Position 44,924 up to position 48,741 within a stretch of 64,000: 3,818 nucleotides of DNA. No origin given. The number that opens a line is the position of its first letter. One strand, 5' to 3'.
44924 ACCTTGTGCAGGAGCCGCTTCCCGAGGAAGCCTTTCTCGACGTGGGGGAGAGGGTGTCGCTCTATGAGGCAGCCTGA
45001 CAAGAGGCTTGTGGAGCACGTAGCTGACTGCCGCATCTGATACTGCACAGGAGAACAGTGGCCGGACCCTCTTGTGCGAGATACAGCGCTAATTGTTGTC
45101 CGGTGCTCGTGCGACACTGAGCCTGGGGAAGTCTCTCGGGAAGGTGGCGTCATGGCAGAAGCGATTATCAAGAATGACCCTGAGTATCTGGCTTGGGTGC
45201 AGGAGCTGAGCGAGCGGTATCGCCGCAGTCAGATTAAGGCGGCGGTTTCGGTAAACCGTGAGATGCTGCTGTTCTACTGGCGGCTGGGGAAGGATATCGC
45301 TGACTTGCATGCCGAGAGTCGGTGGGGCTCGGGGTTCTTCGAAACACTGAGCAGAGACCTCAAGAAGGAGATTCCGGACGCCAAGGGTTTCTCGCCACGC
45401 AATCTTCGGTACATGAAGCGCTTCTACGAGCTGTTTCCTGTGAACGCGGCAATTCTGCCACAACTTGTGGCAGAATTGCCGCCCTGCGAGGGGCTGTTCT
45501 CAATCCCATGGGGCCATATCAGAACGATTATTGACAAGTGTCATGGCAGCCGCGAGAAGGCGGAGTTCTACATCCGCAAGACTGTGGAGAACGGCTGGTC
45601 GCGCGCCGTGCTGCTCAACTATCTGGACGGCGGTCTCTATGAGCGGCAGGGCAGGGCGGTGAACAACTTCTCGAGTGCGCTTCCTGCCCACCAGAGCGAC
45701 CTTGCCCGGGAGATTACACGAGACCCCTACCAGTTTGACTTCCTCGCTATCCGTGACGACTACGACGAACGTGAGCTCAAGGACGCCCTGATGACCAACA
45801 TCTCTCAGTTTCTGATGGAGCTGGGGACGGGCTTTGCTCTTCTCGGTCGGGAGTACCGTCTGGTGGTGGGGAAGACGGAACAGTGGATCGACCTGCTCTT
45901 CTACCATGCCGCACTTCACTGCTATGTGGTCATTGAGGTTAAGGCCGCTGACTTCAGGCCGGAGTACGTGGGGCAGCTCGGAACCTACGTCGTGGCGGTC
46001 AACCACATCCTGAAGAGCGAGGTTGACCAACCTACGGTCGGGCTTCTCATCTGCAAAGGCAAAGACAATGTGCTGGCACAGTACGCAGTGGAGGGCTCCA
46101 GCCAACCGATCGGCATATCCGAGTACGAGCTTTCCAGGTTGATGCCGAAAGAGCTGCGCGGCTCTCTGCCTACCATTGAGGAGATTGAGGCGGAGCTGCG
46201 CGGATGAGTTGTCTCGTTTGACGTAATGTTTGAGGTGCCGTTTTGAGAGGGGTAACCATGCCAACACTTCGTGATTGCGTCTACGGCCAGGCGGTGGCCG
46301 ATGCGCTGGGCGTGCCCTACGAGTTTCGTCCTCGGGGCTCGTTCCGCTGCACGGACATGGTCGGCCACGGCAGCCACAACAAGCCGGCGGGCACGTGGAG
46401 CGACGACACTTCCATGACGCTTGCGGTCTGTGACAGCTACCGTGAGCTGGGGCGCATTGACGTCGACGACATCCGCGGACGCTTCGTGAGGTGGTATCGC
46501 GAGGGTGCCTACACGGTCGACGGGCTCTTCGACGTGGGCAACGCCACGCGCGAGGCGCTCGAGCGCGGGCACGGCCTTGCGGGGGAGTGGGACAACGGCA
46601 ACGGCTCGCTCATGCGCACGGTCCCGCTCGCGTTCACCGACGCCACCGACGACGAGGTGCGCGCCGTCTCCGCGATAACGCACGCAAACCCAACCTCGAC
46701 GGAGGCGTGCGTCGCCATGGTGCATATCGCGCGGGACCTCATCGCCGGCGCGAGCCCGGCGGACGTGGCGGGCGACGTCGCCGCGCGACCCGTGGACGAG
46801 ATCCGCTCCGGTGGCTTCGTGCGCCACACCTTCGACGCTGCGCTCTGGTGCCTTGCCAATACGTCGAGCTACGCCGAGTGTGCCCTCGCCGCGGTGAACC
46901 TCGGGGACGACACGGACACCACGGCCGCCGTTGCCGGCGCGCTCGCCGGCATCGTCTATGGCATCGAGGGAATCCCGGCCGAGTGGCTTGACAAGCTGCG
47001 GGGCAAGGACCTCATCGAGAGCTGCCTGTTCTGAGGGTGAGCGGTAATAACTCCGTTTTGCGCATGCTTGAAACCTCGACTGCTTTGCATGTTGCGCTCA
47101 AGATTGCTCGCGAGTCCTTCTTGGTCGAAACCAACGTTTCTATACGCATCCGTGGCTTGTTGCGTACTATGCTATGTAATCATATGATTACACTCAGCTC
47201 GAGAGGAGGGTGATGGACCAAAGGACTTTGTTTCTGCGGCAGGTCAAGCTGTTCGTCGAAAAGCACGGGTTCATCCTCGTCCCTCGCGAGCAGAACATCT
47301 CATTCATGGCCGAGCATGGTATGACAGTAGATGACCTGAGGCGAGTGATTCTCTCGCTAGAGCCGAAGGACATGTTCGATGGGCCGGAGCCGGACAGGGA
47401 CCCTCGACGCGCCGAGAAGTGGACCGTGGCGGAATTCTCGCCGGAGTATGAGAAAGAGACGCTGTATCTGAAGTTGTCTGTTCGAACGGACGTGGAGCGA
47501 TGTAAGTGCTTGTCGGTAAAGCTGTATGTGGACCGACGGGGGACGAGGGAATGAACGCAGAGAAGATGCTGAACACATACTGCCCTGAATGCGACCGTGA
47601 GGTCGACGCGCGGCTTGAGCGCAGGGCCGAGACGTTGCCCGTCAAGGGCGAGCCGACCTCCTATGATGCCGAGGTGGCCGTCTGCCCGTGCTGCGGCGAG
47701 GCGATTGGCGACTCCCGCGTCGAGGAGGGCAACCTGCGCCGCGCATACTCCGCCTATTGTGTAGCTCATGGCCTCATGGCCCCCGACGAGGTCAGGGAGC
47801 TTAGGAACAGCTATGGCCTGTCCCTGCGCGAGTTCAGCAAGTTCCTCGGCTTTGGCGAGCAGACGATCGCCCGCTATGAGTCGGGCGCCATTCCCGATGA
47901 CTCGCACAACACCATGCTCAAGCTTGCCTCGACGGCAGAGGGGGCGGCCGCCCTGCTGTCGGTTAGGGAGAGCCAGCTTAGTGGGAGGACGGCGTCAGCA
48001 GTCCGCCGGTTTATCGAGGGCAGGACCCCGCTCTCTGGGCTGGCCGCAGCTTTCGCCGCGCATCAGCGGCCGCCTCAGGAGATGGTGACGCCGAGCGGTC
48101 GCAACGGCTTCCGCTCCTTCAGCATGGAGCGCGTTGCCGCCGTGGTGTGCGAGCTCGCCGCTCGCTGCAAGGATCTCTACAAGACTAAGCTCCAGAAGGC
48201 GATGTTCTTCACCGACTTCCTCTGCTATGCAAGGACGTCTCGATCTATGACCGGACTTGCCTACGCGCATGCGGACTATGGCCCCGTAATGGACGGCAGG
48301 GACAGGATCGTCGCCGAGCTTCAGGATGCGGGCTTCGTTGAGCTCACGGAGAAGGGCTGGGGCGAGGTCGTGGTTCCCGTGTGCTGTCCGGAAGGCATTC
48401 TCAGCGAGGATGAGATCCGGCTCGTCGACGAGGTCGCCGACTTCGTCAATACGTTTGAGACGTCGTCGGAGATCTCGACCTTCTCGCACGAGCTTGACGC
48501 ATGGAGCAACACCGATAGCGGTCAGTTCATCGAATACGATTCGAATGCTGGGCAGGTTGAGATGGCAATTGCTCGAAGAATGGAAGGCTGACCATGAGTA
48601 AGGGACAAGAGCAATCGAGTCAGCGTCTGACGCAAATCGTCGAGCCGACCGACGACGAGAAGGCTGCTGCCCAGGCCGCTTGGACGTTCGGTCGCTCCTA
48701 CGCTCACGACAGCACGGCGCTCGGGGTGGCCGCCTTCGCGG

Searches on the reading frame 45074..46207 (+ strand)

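Call 15: search_protein_families(library=pfam, proteins=[window:45074-46207:+], max_evalue=0.001)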
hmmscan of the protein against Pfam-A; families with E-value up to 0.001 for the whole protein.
window:45074-46207:+ (377 aa): 2 families
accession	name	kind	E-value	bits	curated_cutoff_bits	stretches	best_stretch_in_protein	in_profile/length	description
PF06250.17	YhcG_C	-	2.5e-57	193.6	32.5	1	213-366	2-157/157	YhcG PDDEXK nuclease domain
PF17761.7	DUF1016_N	-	2.4e-38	131.8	32.8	1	45-191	2-137/137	DUF1016 N-terminal domain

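Call 16: search_protein_families(library=padloc, proteins=[window:45074-46207:+], max_evalue=0.00001)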
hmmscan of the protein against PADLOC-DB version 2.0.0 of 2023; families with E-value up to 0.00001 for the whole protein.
window:45074-46207:+ (377 aa): 25 families
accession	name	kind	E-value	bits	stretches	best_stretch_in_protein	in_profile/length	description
PDLC04810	PDC-S02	-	7.7e-153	506.9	1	31-376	4-351/355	-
PDLC04795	PDC-S02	-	7e-129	428.1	1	23-375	12-350/357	-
PDLC04831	PDC-S02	-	4.1e-122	406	1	33-376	6-338/346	-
PDLC04803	PDC-S02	-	2.1e-90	301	1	103-374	7-263/269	-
PDLC04826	PDC-S02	-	2.1e-84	280.6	1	31-255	5-217/222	-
PDLC04807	PDC-S02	-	4.1e-71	238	1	35-365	10-335/351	-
PDLC04813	PDC-S02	-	8.6e-66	219.1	1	210-375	3-168/175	-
PDLC04822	PDC-S02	-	7.1e-56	188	1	41-329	13-286/294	-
PDLC04827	PDC-S02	-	1.2e-48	163.7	1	33-267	5-231/234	-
PDLC04798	PDC-S02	-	4.7e-46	155.6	1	197-375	29-213/222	-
PDLC04800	PDC-S02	-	4e-43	144.8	1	27-162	1-125/129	-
PDLC04811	PDC-S02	-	7.9e-43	144.3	1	36-206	10-169/172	-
PDLC04804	PDC-S02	-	1.7e-42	143.4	1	35-231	8-194/203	-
PDLC04820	PDC-S02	-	1.4e-36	124.2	1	51-362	39-313/332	-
PDLC01464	PD_DExK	-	1.7e-26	91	1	160-288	12-126/126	"CAS-I,CAS-II,CAS-III,CAS-IV,CAS-V,CAS-VI; associated"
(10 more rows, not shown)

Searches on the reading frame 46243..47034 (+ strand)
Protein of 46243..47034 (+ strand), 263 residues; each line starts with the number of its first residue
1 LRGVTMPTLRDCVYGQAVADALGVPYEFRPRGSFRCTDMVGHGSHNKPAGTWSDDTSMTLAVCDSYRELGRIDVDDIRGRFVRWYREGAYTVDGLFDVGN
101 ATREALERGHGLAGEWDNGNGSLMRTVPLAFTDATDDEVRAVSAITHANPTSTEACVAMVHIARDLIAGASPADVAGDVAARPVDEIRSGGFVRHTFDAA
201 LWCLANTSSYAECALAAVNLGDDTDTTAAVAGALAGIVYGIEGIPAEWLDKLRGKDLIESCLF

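Call 15: search_protein_families(library=pfam, proteins=[window:46243-47034:+], max_evalue=0.001)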
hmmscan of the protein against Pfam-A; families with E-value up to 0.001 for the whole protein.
window:46243-47034:+ (263 aa): 1 family
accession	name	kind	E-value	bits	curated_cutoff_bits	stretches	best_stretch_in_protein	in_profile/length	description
PF03747.19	ADP_ribosyl_GH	-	1.2e-60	206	26.2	2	12-176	2-184/287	ADP-ribosylglycohydrolase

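Call 16: search_protein_families(library=padloc, proteins=[window:46243-47034:+], max_evalue=0.00001)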
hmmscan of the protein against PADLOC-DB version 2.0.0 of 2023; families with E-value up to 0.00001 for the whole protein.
window:46243-47034:+ (263 aa): 0 families

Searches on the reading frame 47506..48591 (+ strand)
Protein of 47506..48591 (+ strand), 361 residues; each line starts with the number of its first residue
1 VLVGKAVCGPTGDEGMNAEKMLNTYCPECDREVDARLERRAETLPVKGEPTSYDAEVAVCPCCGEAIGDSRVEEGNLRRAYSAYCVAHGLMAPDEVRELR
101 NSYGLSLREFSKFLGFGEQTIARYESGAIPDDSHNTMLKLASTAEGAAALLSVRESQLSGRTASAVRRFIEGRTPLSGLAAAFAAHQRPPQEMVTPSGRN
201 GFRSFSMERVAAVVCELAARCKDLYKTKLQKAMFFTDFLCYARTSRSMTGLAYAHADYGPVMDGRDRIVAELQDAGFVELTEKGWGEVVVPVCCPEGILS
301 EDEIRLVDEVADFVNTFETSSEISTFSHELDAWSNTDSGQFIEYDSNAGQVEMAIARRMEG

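Call 15: search_protein_families(library=pfam, proteins=[window:47506-48591:+], max_evalue=0.001)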
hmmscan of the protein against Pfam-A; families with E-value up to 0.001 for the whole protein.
window:47506-48591:+ (361 aa): 4 families
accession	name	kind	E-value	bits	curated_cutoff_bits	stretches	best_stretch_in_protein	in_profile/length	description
PF13274.11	SocA_Panacea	-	6.8e-13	50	25.7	1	229-333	1-112/113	Antitoxin SocA-like, Panacea domain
PF13560.12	HTH_31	-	1.1e-06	29.3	27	1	95-130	5-40/64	Helix-turn-helix domain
PF15731.11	MqsA_antitoxin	-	1.6e-06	28.7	30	1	26-130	3-108/131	Antitoxin component of bacterial toxin-antitoxin system, MqsA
PF01381.28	HTH_3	-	1.6e-06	28.5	23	1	96-131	1-37/55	Helix-turn-helix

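Call 16: search_protein_families(library=padloc, proteins=[window:47506-48591:+], max_evalue=0.00001)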
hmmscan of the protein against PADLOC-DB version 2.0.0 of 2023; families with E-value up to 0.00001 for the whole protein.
window:47506-48591:+ (361 aa): 0 families
